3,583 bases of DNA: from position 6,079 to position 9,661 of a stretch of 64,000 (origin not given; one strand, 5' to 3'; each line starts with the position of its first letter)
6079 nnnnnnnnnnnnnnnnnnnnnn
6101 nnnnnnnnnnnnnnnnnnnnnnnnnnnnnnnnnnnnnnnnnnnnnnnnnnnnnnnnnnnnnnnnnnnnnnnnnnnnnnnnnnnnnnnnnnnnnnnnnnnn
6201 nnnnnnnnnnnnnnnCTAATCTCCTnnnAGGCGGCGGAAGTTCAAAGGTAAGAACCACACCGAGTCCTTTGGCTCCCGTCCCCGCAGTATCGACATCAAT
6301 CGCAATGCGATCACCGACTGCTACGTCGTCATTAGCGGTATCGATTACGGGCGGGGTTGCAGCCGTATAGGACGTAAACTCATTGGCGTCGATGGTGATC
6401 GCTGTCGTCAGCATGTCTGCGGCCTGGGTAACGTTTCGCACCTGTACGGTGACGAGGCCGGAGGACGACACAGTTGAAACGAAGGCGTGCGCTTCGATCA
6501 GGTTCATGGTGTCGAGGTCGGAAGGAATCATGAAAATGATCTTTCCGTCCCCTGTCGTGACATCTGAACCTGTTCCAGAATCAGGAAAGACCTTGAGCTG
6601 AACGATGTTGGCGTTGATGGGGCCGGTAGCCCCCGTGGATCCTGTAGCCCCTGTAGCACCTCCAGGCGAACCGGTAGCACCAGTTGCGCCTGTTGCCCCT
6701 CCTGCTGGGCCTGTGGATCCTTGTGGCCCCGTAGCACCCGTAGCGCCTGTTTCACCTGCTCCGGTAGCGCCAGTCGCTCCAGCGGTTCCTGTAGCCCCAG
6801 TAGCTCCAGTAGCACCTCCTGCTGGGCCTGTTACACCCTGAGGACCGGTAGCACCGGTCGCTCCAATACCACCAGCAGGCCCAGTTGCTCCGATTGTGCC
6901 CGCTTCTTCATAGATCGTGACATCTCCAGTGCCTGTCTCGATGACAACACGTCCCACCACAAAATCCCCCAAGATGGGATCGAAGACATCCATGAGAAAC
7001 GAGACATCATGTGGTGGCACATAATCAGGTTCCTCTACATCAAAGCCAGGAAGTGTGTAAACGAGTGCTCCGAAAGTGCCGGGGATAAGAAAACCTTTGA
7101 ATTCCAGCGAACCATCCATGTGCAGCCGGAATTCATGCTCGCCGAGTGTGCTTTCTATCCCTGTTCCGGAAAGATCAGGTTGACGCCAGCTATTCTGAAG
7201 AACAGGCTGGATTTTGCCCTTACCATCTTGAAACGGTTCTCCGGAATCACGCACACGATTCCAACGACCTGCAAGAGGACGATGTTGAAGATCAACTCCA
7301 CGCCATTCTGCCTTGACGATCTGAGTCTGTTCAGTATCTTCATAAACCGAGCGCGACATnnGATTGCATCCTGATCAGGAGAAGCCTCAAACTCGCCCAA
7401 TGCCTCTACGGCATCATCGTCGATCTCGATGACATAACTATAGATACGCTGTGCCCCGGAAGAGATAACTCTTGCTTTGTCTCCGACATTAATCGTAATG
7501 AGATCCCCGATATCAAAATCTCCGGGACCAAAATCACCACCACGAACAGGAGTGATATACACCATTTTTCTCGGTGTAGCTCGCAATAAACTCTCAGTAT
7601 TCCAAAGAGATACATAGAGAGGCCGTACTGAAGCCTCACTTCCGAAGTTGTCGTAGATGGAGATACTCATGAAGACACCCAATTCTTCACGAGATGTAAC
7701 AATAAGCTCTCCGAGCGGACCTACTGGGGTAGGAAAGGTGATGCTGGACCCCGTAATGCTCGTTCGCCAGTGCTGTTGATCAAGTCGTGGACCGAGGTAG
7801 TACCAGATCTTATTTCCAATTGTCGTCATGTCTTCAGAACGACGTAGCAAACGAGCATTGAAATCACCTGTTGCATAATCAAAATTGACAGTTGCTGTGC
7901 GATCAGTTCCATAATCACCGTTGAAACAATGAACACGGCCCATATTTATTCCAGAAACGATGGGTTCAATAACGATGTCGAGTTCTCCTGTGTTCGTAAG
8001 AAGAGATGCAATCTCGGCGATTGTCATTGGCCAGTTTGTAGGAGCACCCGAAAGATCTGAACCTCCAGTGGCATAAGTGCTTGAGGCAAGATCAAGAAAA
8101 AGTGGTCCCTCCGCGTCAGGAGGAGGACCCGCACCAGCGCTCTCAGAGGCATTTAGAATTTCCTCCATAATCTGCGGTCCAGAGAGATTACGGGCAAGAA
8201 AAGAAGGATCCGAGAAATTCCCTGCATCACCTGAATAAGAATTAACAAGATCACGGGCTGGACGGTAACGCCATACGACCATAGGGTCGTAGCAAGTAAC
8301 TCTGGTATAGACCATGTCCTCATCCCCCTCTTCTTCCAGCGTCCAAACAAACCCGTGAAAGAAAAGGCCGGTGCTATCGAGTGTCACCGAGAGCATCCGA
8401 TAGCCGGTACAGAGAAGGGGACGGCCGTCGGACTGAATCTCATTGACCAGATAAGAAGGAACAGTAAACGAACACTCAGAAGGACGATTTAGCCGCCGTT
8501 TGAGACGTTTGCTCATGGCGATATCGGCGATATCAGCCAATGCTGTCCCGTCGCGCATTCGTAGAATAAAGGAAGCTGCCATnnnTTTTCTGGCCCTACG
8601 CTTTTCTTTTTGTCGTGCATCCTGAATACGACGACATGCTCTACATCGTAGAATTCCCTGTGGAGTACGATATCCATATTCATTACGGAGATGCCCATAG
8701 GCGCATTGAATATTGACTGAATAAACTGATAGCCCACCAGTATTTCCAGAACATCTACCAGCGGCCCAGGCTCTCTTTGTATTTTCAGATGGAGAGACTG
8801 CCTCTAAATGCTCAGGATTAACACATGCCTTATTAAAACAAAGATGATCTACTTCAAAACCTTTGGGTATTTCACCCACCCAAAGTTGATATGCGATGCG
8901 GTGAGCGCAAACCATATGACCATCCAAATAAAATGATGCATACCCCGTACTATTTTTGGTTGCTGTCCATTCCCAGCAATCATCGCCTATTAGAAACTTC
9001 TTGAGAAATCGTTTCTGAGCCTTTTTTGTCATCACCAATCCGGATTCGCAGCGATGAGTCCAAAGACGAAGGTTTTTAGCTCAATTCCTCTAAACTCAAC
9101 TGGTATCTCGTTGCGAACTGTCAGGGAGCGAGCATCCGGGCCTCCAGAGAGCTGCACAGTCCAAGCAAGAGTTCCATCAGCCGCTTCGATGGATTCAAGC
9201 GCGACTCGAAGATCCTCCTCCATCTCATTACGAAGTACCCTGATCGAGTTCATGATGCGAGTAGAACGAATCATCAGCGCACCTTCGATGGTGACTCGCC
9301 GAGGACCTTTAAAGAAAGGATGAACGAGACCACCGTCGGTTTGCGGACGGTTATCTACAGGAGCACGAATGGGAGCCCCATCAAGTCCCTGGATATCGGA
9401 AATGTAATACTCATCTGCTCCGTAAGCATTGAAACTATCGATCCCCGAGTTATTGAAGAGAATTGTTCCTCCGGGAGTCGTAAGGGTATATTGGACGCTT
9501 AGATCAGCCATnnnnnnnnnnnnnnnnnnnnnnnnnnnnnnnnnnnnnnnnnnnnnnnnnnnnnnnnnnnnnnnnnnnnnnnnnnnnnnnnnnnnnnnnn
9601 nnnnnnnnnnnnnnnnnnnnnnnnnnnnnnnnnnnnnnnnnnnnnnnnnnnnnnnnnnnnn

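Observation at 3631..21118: Two paralogous fibre modules on either side of the tape-measure gene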

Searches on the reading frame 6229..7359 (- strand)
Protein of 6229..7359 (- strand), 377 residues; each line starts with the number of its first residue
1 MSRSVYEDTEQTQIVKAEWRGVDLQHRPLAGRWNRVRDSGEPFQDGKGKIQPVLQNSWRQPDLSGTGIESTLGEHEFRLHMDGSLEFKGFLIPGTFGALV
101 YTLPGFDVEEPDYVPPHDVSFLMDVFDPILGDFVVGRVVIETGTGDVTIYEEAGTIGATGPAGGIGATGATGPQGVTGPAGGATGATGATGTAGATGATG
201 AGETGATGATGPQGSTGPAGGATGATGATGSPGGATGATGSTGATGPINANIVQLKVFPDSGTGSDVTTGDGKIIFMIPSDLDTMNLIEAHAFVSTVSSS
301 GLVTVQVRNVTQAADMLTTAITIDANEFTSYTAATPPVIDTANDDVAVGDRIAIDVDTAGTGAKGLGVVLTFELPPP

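Call 7: search_protein_families(library=pfam, proteins=[window:6229-7359:-], max_evalue=0.01)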
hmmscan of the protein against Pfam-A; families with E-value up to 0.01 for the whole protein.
window:6229-7359:- (377 aa): 1 family
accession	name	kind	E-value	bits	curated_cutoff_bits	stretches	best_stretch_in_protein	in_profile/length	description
PF01391.23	Collagen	-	1.1e-05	25.5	27.2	1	154-200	7-52/60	Collagen triple helix repeat (20 copies)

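Call 8: search_protein_families(library=phrogs, proteins=[window:6229-7359:-], max_evalue=0.01)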
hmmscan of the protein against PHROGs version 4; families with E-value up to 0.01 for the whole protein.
window:6229-7359:- (377 aa): 15 families
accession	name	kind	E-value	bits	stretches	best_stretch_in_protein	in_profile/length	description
phrog_8745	-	tail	1.8e-16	59.7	1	153-344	1382-1576/1803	tail fiber protein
phrog_819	-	tail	2.9e-16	59.8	1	153-266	504-630/1024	tail protein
phrog_6320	-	tail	8.6e-12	45.6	1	154-247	89-198/745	tail fiber protein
phrog_29268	-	unknown function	3.9e-10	39.5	1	142-250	430-536/653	-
phrog_366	-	tail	1.1e-09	39.3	1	201-306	338-415/474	tail fiber protein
phrog_5073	-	tail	5.2e-09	36.7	1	146-248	250-356/519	tail fiber protein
phrog_3420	-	unknown function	5e-08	32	1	151-269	134-254/929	-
phrog_34255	-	unknown function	4.3e-07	29.1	1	153-251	281-389/1044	-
phrog_1806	-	tail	1.3e-06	28.9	1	152-246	134-224/276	collagen like minor tail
phrog_36982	-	unknown function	2.7e-06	26.5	1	143-256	552-668/944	-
phrog_28263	-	tail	0.00016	20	1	150-253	729-832/1400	tail fiber protein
phrog_32123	-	unknown function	0.00052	19.4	1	146-275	206-332/532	-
phrog_18350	-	tail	0.00087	20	1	154-248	99-198/253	tail fiber protein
phrog_30509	-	tail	0.0018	18.4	0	182-252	48-117/254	collagen like minor tail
phrog_38766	-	head and packaging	0.0067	16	0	152-259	80-186/478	virion structural protein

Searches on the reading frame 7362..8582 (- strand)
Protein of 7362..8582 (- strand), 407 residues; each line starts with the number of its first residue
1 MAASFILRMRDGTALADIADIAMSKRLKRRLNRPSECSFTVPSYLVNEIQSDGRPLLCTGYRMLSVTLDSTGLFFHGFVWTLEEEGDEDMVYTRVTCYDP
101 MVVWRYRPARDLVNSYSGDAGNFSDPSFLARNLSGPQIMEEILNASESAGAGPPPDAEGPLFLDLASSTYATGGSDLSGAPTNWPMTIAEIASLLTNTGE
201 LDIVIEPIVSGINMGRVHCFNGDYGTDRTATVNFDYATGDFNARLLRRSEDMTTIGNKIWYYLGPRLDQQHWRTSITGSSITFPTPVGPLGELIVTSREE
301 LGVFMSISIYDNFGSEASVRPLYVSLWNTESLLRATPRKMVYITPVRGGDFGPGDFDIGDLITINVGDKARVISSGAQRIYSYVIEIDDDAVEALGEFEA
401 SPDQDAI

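Call 7: search_protein_families(library=pfam, proteins=[window:7362-8582:-], max_evalue=0.01)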
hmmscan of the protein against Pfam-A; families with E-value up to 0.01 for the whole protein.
window:7362-8582:- (407 aa): 0 families

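Call 8: search_protein_families(library=phrogs, proteins=[window:7362-8582:-], max_evalue=0.01)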
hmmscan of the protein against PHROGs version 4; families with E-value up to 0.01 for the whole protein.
window:7362-8582:- (407 aa): 0 families

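Call 67: find_related_loci(query=window:7362-8582:-, collection=viral_contigs, flank=10000)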
Query window:7362-8582:- (407 aa) in viral_contigs; peptide patterns used: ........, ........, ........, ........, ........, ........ (x = any residue, [..] = any of these).
23 stretches matched a pattern; 1 encode a relative of the query (tblastn E <= 1e-3); 1 distinct loci.
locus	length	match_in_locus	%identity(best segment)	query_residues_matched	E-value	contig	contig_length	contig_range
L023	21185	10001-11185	39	22-407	3e-75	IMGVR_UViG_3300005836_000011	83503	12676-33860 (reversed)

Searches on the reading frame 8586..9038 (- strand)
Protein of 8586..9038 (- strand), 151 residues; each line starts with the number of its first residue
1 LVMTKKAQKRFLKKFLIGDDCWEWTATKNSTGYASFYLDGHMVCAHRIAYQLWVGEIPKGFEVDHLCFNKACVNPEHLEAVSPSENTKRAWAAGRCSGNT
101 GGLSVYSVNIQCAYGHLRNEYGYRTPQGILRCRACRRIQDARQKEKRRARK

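Call 10: search_protein_families(library=phrogs, proteins=[window:8586-9038:-], max_evalue=0.01)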
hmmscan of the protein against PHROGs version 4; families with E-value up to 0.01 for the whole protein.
window:8586-9038:- (151 aa): 11 families
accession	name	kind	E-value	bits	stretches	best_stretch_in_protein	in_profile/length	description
phrog_826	-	DNA, RNA and nucleotide metabolism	6.4e-38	131.9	1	3-150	66-209/281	HNH endonuclease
phrog_3593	-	DNA, RNA and nucleotide metabolism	3.1e-30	106.4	1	3-107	51-156/210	HNH endonuclease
phrog_1872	-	DNA, RNA and nucleotide metabolism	6.2e-28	98.8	1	5-97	13-116/166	endonuclease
phrog_6254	-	DNA, RNA and nucleotide metabolism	1.9e-21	78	1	20-103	13-99/154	HNH endonuclease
phrog_59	-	DNA, RNA and nucleotide metabolism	8.9e-20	72.4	1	20-115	157-246/423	HNH endonuclease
phrog_4842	-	DNA, RNA and nucleotide metabolism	7.6e-17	62.5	1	6-84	62-141/154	HNH endonuclease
phrog_1492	-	DNA, RNA and nucleotide metabolism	3.8e-14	53.6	1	29-150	94-214/414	HNH endonuclease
phrog_99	-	DNA, RNA and nucleotide metabolism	8.3e-12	46.4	1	27-102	144-214/383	HNH endonuclease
phrog_10495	-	DNA, RNA and nucleotide metabolism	3.5e-09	37.7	1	38-90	3-55/63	HNH endonuclease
phrog_959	-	DNA, RNA and nucleotide metabolism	0.0019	18.9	1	25-100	36-116/138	HNH endonuclease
phrog_30377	-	DNA, RNA and nucleotide metabolism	0.0037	18.4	1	39-98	6-63/82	HNH endonuclease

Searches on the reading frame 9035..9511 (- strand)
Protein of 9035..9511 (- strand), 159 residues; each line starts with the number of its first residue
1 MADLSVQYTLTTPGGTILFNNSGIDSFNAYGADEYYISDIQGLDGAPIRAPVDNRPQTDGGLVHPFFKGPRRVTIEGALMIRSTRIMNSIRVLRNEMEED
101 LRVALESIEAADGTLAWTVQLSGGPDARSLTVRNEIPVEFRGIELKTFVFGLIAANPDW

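Call 7: search_protein_families(library=pfam, proteins=[window:9035-9511:-], max_evalue=0.01)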
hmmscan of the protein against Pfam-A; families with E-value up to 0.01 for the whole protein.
window:9035-9511:- (159 aa): 0 families

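Call 8: search_protein_families(library=phrogs, proteins=[window:9035-9511:-], max_evalue=0.01)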
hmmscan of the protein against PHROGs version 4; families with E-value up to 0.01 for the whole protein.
window:9035-9511:- (159 aa): 1 family
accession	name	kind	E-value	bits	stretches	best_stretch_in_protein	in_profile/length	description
phrog_5577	-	tail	0.0007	20.1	1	32-138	29-130/295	minor tail protein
